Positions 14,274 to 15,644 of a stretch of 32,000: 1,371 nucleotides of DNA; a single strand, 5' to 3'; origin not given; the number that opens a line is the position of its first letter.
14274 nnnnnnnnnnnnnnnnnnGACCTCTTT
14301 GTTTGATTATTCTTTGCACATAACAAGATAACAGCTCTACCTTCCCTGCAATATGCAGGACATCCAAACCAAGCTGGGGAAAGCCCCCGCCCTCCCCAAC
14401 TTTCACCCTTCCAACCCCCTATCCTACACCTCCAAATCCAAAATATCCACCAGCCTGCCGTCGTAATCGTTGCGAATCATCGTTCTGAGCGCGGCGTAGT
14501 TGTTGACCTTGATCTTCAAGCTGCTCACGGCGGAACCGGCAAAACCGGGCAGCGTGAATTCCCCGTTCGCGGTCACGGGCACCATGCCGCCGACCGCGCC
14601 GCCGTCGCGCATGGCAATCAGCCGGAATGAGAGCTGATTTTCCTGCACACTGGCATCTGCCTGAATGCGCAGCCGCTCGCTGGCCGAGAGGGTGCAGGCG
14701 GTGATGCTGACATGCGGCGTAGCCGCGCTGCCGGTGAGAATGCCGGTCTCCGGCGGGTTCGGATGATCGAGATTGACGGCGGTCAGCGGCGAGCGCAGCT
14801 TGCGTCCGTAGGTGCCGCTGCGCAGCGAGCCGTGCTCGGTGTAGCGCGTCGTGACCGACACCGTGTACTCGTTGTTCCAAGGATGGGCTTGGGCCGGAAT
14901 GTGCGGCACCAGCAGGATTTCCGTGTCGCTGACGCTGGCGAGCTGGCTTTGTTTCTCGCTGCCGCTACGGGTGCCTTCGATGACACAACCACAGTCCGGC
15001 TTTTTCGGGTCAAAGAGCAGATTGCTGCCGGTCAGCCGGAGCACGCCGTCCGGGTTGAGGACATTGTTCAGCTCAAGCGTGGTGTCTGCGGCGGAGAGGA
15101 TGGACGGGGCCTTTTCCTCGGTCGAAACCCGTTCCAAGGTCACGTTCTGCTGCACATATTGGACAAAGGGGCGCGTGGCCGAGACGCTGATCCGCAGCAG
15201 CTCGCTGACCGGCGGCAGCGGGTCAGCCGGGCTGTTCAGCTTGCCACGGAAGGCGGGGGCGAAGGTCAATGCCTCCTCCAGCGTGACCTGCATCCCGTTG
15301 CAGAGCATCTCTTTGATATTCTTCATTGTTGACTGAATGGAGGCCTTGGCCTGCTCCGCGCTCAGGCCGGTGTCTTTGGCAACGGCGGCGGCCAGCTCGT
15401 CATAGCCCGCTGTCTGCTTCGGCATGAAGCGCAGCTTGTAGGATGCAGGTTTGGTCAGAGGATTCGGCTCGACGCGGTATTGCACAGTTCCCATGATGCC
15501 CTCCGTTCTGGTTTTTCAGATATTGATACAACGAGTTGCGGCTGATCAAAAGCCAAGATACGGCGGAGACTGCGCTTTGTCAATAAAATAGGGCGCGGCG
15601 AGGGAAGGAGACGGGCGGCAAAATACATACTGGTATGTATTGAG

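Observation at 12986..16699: A 3.7-kb accessory segment is wedged inside the Ni/Co ECF transporter operon, between cbiQ and cbiO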

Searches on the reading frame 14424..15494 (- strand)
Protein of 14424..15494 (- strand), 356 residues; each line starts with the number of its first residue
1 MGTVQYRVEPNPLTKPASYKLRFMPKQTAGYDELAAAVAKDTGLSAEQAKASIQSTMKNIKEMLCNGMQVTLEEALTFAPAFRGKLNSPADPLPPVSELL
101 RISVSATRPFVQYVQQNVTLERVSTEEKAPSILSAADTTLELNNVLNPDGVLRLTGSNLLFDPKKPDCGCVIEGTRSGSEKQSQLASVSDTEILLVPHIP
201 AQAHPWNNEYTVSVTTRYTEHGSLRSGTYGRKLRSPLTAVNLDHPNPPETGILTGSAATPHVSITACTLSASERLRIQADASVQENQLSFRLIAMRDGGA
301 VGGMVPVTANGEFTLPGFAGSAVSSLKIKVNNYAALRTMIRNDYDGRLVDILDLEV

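Call 3: search_protein_families(library=pfam, proteins=[window:14424-15494:-], max_evalue=0.01)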
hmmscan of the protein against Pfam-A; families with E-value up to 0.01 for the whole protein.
window:14424-15494:- (356 aa): 5 families
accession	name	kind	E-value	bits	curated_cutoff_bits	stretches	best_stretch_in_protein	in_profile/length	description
PF18291.6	HU-HIG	-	1.3e-05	25.6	26.2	1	5-84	4-87/125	HU domain fused to wHTH, Ig, or Glycine-rich motif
PF00216.26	Bac_DNA_binding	-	2.7e-05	24.8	22.4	1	33-82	5-54/90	Bacterial DNA-binding protein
PF14734.12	DUF4469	-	6.7e-05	23.2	22.6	1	138-222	7-91/101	Domain of unknown function (DUF4469) with IG-like fold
PF14848.11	HU-DNA_bdg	-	0.00019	21.9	30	1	9-89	7-89/124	DNA-binding domain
PF18175.6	HU-CCDC81_bac_2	-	0.0059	16.9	35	0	34-73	3-42/70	CCDC81-like prokaryotic HU domain 2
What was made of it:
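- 14424..15494 (-): HU-HIG/DUF4469 protein, 356 aa: N-terminal HU/IHF-like fold plus Ig-like beta-domains. GC3 0.81. Pfam (call 3).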

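Call 4: search_protein_families(library=ncbifam, proteins=[window:14424-15494:-], max_evalue=0.01)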
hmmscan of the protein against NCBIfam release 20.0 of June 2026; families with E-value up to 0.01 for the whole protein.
window:14424-15494:- (356 aa): 2 families
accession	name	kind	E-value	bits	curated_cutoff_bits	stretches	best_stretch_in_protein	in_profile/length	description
TIGR01201.1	HU_rel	subfamily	0.0025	17.7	68.6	1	26-85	28-87/170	HU family DNA-binding protein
NF008023.0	PRK10753.1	equivalog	0.0072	16.6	162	0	35-79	7-51/90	nucleoid-associated protein HU-alpha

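Call 18: search_protein_families(library=padloc, proteins=[window:14424-15494:-], max_evalue=0.01)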
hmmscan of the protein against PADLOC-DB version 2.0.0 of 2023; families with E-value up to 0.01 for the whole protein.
window:14424-15494:- (356 aa): 0 families

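Call 19: search_protein_families(library=phrogs, proteins=[window:14424-15494:-], max_evalue=0.01)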
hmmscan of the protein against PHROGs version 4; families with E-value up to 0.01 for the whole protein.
window:14424-15494:- (356 aa): 1 family
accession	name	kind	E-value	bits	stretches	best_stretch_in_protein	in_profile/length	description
phrog_379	-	DNA, RNA and nucleotide metabolism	2.7e-05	24.7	1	23-80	24-81/138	DNA binding protein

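Call 22: find_encoding_contigs(protein=window:14424-15494:-, flank=10000, max_places=10)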
Protein window:14424-15494:- (356 aa): 1 contig read that carries it; 1 place shown.
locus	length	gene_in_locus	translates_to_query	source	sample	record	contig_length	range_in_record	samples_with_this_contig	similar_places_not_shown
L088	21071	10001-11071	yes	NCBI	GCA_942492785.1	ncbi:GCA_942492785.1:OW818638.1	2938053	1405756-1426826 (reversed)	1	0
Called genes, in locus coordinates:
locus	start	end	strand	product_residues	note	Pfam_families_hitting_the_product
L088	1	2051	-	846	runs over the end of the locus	-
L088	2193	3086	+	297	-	PF13612:DDE_Tnp_1_3, PF01609:DDE_Tnp_1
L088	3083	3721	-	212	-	-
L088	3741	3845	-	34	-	-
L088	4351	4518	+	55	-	-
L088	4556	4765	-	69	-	-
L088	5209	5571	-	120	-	PF01797:Y1_Tnp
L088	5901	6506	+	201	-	PF01891:CbiM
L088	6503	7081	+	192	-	PF27549:HI_1622_C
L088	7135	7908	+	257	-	PF10670:DUF4198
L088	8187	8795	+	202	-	PF02361:CbiQ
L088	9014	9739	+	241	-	-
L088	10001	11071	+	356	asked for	PF18291:HU-HIG (weak), PF14734:DUF4469 (faint)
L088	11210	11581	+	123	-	-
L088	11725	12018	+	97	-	PF09907:HigB_toxin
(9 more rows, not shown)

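Call 39: find_homologous_proteins(query=window:14424-15494:-, max_evalue=0.00001)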
Query window:14424-15494:- (356 aa): 944 proteins with E <= 0.00001 among 5981 candidates; the best 120 are listed.
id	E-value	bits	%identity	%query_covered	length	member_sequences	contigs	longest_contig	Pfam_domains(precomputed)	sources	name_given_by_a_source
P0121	2.3e-217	739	94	100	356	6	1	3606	PF18291.7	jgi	jgi:hypothetical protein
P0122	1.2e-205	700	90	100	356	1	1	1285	PF18291.7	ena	-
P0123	4.2e-200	682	86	100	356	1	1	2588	PF18291.7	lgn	-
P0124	1.7e-198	677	84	100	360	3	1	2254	PF18291.7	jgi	jgi:hypothetical protein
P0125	2.5e-198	676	86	100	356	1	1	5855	-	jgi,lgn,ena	-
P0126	2.9e-197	673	84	100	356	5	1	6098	-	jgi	jgi:hypothetical protein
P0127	8.3e-197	671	85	100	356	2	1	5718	PF18291.7,PF00216.27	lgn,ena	-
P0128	2.6e-196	670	84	100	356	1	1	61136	PF18291.7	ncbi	-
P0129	6.2e-193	659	83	100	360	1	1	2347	PF18291.7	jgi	jgi:hypothetical protein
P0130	2.1e-190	650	81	100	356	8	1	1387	PF14848.12,PF18291.7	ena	-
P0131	1.3e-189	648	83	100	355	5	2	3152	PF18291.7,PF14734.13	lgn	-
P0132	1.2e-188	644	82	100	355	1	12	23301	PF18291.7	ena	-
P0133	1.9e-188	644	81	100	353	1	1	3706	PF18291.7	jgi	-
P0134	7.0e-188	642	82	100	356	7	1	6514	PF18291.7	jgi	jgi:hypothetical protein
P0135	2.1e-187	640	82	100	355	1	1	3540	PF18291.7,PF00216.27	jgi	jgi:hypothetical protein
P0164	2.0e-141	489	62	99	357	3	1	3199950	-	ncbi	ncbi:DUF4469 domain-containing protein [Candidatus Electronema halotolerans]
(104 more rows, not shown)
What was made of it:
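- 14424..15494 (-): 944 homologues at E<=1e-5; the listed top 120 are 54-94% identical, most about 355-360 aa, and the named ones are Electronema or Electrothrix (call 39).
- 944 homologues; the top 120 are 54-94% identical, and the named ones are Electronema or Electrothrix (call 39).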

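Call 44: find_encoding_contigs(protein=P0128, flank=8000, max_places=3)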
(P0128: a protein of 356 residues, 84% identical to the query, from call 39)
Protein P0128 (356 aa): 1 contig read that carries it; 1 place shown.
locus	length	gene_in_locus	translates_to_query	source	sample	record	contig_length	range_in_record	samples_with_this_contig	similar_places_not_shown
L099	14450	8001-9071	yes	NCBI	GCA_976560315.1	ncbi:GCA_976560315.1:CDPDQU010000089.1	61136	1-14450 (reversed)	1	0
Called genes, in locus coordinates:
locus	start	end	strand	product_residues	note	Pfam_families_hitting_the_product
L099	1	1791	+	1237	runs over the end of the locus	PF00041:fn3, PF03160:Calx-beta, PF07603:Lcl_C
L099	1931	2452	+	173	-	PF07603:Lcl_C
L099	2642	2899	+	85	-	-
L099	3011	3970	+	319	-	PF03279:Lip_A_acyltrans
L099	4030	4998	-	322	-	-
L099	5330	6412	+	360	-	PF00266:Aminotran_5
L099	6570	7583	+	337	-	PF25165:DUF7828 (weak), PF25164:CoiA_N (weak)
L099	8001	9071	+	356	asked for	PF18291:HU-HIG (weak)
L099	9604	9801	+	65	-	-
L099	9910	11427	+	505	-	PF00512:HisKA, PF02518:HATPase_c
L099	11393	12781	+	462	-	PF00072:Response_reg, PF00158:Sigma54_activat, PF14532:Sigma54_activ_2, PF00004:AAA (weak), PF07728:AAA_5 (weak), PF25601:AAA_lid_14, PF02954:HTH_8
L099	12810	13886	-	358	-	PF00216:Bac_DNA_binding (weak), PF14734:DUF4469 (weak)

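Call 45: find_encoding_contigs(protein=P0164, flank=8000, max_places=3)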
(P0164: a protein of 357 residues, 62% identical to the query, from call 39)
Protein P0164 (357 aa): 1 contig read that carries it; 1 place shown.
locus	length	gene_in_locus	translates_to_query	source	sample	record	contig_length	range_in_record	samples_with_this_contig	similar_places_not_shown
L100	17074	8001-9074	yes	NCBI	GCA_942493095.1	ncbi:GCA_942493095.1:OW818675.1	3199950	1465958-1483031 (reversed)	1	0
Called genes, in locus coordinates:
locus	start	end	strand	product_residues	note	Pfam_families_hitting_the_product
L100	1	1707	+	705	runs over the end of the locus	PF00999:Na_H_Exchanger, PF00582:Usp (weak)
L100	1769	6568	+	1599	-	PF00801:PKD, PF18911:PKD_4, PF00801:PKD, PF18911:PKD_4, PF00801:PKD, PF18911:PKD_4, PF00801:PKD, PF18911:PKD_4, +26 more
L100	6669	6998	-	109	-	-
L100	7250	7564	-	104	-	-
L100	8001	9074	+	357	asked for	-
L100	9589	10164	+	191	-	-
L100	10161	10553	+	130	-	-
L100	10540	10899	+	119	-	PF00072:Response_reg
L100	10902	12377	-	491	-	PF00512:HisKA, PF02518:HATPase_c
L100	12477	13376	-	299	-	PF01497:Peripla_BP_2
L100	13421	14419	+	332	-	PF12911:OppC_N (weak), PF00528:BPD_transp_1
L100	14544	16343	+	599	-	PF00009:GTP_EFTU, PF01926:MMR_HSR1 (faint), PF03144:GTP_EFTU_D2, PF22042:EF-G_D2, PF00679:EFG_C, PF21018:BipA_C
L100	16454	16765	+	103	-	PF03683:UPF0175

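Call 53: find_encoding_contigs(protein=P0132, flank=6000, max_places=10)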
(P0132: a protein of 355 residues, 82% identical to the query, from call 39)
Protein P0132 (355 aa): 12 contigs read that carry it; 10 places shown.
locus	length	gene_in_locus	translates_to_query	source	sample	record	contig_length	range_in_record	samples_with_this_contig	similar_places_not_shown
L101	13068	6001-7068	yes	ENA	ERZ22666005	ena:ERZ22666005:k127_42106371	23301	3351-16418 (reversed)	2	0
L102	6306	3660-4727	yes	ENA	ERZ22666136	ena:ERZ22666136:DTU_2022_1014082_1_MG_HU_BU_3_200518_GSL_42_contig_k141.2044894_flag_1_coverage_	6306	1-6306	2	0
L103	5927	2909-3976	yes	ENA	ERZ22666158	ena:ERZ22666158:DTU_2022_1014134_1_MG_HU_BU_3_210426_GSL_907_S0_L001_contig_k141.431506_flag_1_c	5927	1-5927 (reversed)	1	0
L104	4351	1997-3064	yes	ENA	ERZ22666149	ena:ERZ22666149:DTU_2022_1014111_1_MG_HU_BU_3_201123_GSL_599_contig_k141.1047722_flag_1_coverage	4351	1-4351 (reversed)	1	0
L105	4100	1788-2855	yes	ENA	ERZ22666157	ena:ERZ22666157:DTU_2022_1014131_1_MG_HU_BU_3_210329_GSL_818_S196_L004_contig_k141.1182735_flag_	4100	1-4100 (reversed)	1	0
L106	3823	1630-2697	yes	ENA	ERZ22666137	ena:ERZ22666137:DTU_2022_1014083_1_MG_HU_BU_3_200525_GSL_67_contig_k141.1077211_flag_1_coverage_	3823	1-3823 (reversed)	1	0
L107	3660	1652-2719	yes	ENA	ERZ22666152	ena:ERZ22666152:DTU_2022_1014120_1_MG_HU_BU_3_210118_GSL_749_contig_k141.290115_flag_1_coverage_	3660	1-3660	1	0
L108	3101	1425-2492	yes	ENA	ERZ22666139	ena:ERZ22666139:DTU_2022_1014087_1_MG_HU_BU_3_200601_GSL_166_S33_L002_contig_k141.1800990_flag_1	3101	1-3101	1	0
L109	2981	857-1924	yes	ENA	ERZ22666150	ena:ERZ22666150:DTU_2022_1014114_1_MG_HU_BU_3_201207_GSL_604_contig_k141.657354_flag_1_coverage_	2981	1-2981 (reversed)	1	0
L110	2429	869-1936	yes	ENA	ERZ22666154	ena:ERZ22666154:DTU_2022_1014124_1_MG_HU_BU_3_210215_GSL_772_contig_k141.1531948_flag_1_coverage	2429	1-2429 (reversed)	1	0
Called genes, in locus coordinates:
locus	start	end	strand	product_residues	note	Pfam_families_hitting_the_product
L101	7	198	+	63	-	-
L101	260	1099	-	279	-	PF02749:QRPTase_N, PF01729:QRPTase_C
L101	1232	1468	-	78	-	-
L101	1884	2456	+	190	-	-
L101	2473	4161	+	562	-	PF00749:tRNA-synt_1c, PF03950:tRNA-synt_1c_C, PF20974:tRNA-synt_1c_C2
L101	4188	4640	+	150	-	PF08780:NTase_sub_bind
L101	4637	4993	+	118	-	PF01909:NTP_transf_2 (weak), PF18765:Polbeta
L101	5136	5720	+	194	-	-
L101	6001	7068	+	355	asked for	PF18291:HU-HIG (faint)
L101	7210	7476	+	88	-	-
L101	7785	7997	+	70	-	-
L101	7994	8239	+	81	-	PF07927:HicA_toxin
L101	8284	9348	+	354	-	PF00149:Metallophos, PF12850:Metallophos_2 (weak)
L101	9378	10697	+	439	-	PF05496:RuvB_N, PF13191:AAA_16 (faint), PF00004:AAA, PF07728:AAA_5 (faint), PF22703:Cdc6_lid (weak), PF16193:AAA_assoc_2, PF21960:RCF1-5-like_lid (weak), PF12002:MgsA_C, +2 more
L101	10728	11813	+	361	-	PF02547:Queuosine_synth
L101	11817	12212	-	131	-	PF07238:PilZ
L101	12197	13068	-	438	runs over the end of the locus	PF00202:Aminotran_3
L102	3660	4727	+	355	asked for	PF18291:HU-HIG (faint)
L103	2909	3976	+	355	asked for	PF18291:HU-HIG (faint)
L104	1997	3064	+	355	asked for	PF18291:HU-HIG (faint)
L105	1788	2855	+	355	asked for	PF18291:HU-HIG (faint)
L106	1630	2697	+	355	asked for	PF18291:HU-HIG (faint)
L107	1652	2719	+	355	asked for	PF18291:HU-HIG (faint)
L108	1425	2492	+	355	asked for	PF18291:HU-HIG (faint)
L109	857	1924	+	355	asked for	PF18291:HU-HIG (faint)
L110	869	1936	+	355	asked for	PF18291:HU-HIG (faint)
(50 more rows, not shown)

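Call 74: search_protein_families(library=pfam, proteins=[L099:6570-7583:+, L099:9195-9548:+, L101:5136-5720:+], max_evalue=0.05)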
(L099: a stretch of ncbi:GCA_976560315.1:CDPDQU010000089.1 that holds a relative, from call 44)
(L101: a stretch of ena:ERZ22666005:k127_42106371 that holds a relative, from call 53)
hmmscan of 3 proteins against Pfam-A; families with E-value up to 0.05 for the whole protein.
L099:6570-7583:+ (337 aa): 2 families
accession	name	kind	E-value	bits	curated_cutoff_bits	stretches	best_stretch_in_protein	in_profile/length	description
PF25164.1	CoiA_N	-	4.2e-07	29.8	26.3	1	18-60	7-48/50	Competence protein CoiA, N-terminal domain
PF25165.1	DUF7828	-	1.9e-06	27.9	25.7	1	1-55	1-54/87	Domain of unknown function (DUF7828)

L099:9195-9548:+ (117 aa): 1 family
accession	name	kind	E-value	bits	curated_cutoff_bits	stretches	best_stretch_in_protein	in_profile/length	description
PF20594.3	DUF6794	-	6e-12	45.8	27.1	1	33-113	2-83/83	Domain of unknown function (DUF6794)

L101:5136-5720:+ (194 aa): 0 families

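Call 78: predict_structure(alignment_id=A5)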
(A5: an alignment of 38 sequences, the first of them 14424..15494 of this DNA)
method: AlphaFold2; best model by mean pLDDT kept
length: 356 residues; sequences in the alignment: 38
mean_pLDDT: 83.3   pTM: 0.56
mean pLDDT of the five models: 83.3, 79.7, 78.9, 76.8, 69.1
residues with pLDDT >= 90: 125; 70-90: 192; 50-70: 28; < 50: 11
segments of 3 or more residues with pLDDT < 50: 139-144, 146-148
pLDDT, mean of each block of 10 residues (from residue 1): 80 71 80 90 94 96 97 94 87 89 93 93 65 65 49 80 75 85 80 82 81 75 73 82 78 77 91 91 86 82 93 94 93 89 84 87
secondary structure, 60 per line:
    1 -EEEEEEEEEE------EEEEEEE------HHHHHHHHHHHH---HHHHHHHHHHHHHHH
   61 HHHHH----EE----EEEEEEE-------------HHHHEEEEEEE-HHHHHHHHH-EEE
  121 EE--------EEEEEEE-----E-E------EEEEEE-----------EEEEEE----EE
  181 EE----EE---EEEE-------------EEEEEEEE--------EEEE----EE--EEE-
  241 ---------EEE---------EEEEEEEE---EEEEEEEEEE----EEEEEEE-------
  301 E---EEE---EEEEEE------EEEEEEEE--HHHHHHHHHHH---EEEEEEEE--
elements in order: E2-11 E18-24 H31-42 H46-65 E76-82 H96-99 E100-106 H108-116 E118-122 E131-137 E152-157 E169-174 E179-182 E192-195 E209-216 E225-228 E237-239 E250-252 E262-269 E273-282 E287-293 E305-307 E311-316 E323-330 H333-343 E347-354

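Call 80: fold_search(model_id=the predicted structure, library=pdb)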
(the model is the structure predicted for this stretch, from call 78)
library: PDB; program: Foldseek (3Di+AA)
matches with E <= 10: 1542; with E <= 0.001: 4
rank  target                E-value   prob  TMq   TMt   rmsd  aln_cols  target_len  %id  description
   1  4fmr_B                8.2e-11  1.00  0.33  0.47  11.2       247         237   16  Crystal structure of a Putative bacterial DNA binding protein (BVU_2165) from Bacteroides vulgatus ATCC 8482 at 2.25 A (released 2012-08-15)
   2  4fmr_C                1.2e-10  1.00  0.32  0.45  11.4       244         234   17  Crystal structure of a Putative bacterial DNA binding protein (BVU_2165) from Bacteroides vulgatus ATCC 8482 at 2.25 A (released 2012-08-15)
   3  4fmr_A                1.4e-10  1.00  0.33  0.47  11.3       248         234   16  Crystal structure of a Putative bacterial DNA binding protein (BVU_2165) from Bacteroides vulgatus ATCC 8482 at 2.25 A (released 2012-08-15)
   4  4fmr_D                3.2e-10  1.00  0.33  0.47  11.1       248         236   16  Crystal structure of a Putative bacterial DNA binding protein (BVU_2165) from Bacteroides vulgatus ATCC 8482 at 2.25 A (released 2012-08-15)
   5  4hjj_L                1.3e-03  0.60  0.16  0.17  13.9       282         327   11  Structure Reveals Function of the Dual Variable Domain Immunoglobulin (DVD-Ig) Molecule (released 2013-05-08)
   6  8dk7_A                1.7e-03  0.80  0.17  0.25  13.4       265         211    7  Crystal structure of theophylline aptamer soaked with TAL2 (released 2022-11-30)
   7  6n2l                  1.9e-03  1.00  0.21  0.76   4.2        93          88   22  Crystal structure of a histone family protein DNA-binding protein from Burkholderia ambifaria (released 2018-12-05)
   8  5tdo_A                2.4e-03  0.75  0.17  0.25  13.3       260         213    9  Crystal structure of the Fab fragment of anti-HER2 antibody 4D5 with redesigned heavy and light chain interfaces (released 2016-12-07)
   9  5lvt_A                2.8e-03  1.00  0.19  0.70   5.9        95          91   21  Structure of HU protein from Lactococcus lactis (released 2017-10-25)
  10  6mqc_B                3.2e-03  0.77  0.18  0.26  13.8       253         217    8  Vaccine-elicited NHP FP-targeting neutralizing antibody 0PV-c.01 in complex with FP (residue 512-519) (released 2019-07-31)
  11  6xm2_E                3.9e-03  0.84  0.19  0.27  12.0       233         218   10  The structure of the 4A11.v7 antibody in complex with human TGFb2 (released 2021-07-07)
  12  6za2_A                3.9e-03  0.63  0.20  0.08  17.3       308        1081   11  Crystal structure of dimeric latent PorU from Porphyromonas gingivalis (released 2021-09-29)
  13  3o4o_B                3.9e-03  0.35  0.15  0.16  20.5       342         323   10  Crystal structure of an Interleukin-1 receptor complex (released 2010-09-01)
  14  7k8p_L                5.2e-03  0.66  0.17  0.25  13.5       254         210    6  Crystal structure of an anti-SARS-CoV-2 human neutralizing antibody Fab fragment, C110 (released 2020-10-21)
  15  6pec_H                5.2e-03  0.60  0.18  0.26  13.0       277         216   11  Vaccine-elicited NHP FP-targeting antibody DF2F-e.01 in complex with HIV fusion peptide (residue 512-519) (released 2020-06-24)
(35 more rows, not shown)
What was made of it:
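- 14424..15494 (-): AlphaFold model pLDDT 83; best PDB match 4FMR BVU_2165, E 8e-11 (calls 78, 80).
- On HU-HIG / DUF4469 proteins: Structural match to 4FMR, E 8e-11 (call 80).
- Closest known: BVU_2165-type HU + Ig-like proteins. Same: Foldseek E 8e-11 (call 80).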

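Call 82: find_related_loci(query=A5, collection=viral_contigs, flank=8000)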
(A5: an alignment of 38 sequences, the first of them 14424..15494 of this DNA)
Query A5 (356 aa) in viral_contigs; peptide patterns used: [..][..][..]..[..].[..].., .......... (x = any residue, [..] = any of these).
39 stretches matched a pattern, but none encodes a relative of the query by tblastn (E <= 1e-3).
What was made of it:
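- Tried and rejected: No relative of the HU gene is in IMG/VR (call 82).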
